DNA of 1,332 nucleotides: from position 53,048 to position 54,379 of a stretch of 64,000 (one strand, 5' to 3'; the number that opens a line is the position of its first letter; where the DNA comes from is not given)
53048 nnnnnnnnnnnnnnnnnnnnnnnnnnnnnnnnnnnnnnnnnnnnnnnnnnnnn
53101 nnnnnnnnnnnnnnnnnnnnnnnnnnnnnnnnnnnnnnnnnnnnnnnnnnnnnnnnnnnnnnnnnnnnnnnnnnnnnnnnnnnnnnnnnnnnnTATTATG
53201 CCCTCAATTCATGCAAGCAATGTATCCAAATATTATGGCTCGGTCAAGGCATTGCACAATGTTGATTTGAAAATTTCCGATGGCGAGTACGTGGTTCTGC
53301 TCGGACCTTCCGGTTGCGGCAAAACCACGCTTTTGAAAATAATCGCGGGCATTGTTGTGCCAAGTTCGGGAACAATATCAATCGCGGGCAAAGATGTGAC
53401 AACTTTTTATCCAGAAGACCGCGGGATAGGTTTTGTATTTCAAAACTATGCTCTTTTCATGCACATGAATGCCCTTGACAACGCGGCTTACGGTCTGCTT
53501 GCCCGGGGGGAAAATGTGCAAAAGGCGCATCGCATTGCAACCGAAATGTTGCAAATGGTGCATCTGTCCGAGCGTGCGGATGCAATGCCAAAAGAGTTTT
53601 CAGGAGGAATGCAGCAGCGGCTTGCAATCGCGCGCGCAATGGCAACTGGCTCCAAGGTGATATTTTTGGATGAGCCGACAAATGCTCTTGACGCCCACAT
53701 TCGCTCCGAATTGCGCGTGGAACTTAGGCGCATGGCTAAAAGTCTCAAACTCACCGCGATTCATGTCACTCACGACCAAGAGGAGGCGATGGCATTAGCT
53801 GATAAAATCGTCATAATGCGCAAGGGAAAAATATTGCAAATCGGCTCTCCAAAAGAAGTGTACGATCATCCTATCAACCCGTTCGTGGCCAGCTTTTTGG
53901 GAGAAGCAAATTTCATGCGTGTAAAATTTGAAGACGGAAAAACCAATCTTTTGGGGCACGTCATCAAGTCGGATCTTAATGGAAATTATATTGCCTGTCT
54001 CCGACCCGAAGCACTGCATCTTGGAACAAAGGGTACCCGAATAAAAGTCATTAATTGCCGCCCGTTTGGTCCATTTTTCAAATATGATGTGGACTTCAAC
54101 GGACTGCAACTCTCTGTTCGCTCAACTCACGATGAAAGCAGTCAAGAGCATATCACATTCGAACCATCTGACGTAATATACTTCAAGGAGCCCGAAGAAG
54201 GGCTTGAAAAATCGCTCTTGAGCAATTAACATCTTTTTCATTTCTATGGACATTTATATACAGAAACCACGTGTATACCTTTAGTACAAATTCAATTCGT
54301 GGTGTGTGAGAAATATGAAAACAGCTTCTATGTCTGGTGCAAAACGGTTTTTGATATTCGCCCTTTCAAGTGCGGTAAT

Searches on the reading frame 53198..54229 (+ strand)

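Call 17: search_protein_families(library=pfam, proteins=[window:53198-54229:+], max_evalue=0.001)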
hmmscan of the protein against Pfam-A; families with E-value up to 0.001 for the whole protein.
window:53198-54229:+ (343 aa): 3 families
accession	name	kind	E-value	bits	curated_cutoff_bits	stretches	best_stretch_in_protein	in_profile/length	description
PF00005.33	ABC_tran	-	3.1e-35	122.2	25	1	19-162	1-137/137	ABC transporter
PF13304.12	AAA_21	-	1.5e-08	35.5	27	0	133-195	237-301/304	AAA domain, putative AbiEii toxin, Type IV TA system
PF00004.35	AAA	-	1.6e-05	25.8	21.2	1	32-167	1-73/131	ATPase family associated with various cellular activities (AAA)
